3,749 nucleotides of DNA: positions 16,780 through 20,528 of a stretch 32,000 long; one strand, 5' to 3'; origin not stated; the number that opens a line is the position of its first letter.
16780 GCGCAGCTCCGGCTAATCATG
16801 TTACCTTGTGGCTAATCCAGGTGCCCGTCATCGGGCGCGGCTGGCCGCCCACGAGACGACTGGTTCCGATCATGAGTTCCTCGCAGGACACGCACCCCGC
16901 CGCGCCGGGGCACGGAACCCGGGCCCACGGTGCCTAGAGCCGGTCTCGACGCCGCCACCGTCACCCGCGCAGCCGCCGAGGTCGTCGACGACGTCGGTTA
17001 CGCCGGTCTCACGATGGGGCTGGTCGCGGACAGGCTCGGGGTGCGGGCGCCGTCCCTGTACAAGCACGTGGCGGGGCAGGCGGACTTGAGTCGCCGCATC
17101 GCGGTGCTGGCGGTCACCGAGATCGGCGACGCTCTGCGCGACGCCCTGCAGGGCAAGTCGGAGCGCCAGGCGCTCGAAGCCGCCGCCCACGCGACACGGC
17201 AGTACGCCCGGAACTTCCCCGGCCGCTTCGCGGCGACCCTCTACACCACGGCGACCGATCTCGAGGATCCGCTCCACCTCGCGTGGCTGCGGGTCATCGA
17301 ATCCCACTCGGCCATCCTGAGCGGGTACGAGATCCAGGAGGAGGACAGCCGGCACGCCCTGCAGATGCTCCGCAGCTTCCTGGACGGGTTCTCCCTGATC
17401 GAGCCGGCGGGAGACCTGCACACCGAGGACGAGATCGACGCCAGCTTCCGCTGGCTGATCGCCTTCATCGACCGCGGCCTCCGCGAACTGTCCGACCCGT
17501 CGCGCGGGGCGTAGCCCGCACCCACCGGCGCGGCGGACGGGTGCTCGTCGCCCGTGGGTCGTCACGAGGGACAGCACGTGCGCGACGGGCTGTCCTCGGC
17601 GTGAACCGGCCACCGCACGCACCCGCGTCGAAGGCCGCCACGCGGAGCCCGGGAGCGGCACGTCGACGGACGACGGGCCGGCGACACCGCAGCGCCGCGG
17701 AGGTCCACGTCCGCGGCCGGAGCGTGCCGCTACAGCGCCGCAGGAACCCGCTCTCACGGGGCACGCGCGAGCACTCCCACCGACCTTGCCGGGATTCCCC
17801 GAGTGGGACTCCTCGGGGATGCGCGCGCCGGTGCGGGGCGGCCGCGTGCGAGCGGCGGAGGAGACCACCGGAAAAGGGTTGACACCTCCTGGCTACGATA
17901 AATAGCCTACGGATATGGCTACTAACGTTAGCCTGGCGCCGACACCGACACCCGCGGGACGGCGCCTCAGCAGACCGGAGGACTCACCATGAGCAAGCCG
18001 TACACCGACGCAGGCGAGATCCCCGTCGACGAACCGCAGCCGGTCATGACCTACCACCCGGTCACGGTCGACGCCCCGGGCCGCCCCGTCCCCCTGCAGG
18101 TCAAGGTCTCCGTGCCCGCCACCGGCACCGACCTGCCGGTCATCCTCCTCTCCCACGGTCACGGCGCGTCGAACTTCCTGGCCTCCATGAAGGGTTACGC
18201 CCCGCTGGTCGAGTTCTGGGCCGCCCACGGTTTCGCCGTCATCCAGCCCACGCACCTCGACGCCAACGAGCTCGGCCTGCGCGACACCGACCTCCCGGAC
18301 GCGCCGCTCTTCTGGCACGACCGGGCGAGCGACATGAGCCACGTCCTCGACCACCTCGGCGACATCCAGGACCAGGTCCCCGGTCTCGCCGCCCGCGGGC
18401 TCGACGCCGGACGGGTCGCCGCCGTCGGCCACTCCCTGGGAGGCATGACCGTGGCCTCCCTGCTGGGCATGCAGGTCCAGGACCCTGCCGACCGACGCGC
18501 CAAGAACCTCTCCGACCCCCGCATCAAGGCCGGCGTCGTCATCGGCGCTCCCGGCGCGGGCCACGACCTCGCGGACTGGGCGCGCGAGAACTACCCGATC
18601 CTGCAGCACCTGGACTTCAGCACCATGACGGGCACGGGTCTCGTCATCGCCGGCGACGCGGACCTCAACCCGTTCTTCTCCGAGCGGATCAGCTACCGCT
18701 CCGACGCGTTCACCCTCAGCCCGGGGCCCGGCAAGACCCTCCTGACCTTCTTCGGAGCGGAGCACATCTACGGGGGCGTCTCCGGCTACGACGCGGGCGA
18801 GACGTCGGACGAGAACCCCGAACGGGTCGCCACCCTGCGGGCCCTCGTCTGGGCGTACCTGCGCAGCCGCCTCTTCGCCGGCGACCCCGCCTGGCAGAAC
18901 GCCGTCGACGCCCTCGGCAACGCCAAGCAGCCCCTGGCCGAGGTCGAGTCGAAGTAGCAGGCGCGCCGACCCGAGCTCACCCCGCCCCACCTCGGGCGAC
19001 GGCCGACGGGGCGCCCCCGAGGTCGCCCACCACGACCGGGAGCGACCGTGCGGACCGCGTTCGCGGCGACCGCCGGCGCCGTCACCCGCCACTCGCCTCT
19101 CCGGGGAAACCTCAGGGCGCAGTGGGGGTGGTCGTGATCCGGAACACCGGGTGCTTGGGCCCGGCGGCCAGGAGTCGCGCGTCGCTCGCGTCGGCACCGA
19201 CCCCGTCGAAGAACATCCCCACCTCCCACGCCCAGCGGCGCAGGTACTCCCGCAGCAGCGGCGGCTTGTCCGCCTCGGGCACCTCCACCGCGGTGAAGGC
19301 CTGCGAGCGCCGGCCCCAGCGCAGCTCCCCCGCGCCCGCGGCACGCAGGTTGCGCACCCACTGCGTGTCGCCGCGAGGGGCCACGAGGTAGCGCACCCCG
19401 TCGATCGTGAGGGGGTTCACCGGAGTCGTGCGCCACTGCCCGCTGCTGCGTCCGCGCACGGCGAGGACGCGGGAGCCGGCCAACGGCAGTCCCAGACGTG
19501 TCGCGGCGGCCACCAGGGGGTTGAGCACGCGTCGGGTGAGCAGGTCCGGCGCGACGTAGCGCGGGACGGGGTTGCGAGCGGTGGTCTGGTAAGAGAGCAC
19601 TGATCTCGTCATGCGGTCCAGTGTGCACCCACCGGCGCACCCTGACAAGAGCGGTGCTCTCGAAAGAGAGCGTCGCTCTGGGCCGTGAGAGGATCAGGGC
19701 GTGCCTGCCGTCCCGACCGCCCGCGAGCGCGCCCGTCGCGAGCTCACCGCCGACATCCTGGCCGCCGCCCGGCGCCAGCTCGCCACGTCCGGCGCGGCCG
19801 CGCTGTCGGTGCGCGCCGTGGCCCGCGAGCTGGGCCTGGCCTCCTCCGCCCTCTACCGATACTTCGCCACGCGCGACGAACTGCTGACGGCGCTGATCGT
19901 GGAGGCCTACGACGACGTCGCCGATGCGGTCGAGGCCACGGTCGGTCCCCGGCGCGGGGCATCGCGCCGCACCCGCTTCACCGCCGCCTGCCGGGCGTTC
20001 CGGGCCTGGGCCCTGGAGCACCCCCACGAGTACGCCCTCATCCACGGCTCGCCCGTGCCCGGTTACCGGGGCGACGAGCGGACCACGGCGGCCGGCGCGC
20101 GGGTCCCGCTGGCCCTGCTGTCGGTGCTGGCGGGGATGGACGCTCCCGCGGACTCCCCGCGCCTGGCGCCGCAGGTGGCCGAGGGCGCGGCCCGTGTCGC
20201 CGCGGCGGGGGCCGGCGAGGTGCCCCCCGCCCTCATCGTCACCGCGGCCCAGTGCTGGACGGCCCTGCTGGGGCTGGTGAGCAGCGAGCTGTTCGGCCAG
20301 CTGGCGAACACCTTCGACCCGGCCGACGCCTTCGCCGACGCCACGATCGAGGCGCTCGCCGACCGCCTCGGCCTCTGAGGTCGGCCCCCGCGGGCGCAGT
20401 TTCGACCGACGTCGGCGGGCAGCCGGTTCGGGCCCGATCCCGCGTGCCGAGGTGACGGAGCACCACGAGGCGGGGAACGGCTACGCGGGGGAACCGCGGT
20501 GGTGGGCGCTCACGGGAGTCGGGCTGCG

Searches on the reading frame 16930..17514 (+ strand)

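Call 11: search_protein_families(library=pfam, proteins=[window:16930-17514:+])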
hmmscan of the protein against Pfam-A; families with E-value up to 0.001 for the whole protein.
window:16930-17514:+ (194 aa): 2 families
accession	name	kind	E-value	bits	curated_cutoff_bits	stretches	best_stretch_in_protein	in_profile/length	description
PF13305.11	TetR_C_33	-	1.7e-13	51.6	26.8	1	82-178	1-101/103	Tetracyclin repressor-like, C-terminal domain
PF00440.29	TetR_N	-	1.3e-06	28.5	24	1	13-46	3-36/47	Bacterial regulatory proteins, tetR family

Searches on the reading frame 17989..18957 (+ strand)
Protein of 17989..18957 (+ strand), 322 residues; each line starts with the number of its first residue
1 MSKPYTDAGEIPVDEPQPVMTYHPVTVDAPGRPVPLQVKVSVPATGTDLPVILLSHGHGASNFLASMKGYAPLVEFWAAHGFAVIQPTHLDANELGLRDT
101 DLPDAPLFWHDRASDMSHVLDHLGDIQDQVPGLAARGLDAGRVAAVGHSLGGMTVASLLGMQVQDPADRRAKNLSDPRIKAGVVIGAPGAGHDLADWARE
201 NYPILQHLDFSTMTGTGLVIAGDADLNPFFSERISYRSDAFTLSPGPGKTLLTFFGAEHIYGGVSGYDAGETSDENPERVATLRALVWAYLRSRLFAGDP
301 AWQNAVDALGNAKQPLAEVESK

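Call 11: search_protein_families(library=pfam, proteins=[window:17989-18957:+])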
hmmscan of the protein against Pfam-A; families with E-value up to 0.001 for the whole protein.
window:17989-18957:+ (322 aa): 2 families
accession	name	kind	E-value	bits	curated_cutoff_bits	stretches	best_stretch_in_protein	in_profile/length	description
PF07224.18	Chlorophyllase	-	3.4e-05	23.2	26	1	31-157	24-132/301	Chlorophyllase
PF12697.13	Abhydrolase_6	-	9.1e-05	23.7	26.3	1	52-206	1-112/217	Alpha/beta hydrolase family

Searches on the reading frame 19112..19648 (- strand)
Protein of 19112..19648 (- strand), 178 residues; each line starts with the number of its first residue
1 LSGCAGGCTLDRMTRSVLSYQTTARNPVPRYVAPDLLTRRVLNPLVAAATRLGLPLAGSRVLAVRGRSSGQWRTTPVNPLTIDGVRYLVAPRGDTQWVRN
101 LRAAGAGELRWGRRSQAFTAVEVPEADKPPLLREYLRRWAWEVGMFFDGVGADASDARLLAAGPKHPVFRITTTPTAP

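Call 11: search_protein_families(library=pfam, proteins=[window:19112-19648:-])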
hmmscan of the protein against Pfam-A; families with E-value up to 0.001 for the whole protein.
window:19112-19648:- (178 aa): 1 family
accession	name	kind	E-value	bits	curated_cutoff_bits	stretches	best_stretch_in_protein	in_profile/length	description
PF04075.20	F420H2_quin_red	-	1.2e-09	38.8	22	1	51-138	15-108/130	F420H(2)-dependent quinone reductase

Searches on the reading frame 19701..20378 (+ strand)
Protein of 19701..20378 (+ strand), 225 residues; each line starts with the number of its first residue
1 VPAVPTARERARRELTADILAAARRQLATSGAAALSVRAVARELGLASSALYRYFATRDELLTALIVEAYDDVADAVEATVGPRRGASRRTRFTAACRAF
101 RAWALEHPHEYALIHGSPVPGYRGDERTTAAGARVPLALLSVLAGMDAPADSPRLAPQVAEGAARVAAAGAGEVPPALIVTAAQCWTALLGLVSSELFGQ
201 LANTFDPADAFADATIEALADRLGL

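Call 11: search_protein_families(library=pfam, proteins=[window:19701-20378:+])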
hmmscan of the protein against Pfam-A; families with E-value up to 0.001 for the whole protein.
window:19701-20378:+ (225 aa): 2 families
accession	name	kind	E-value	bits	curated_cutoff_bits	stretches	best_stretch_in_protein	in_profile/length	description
PF13305.11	TetR_C_33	-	1.1e-21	77.8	26.8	1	94-219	2-103/103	Tetracyclin repressor-like, C-terminal domain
PF00440.29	TetR_N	-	8e-13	48.4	24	1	19-65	1-47/47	Bacterial regulatory proteins, tetR family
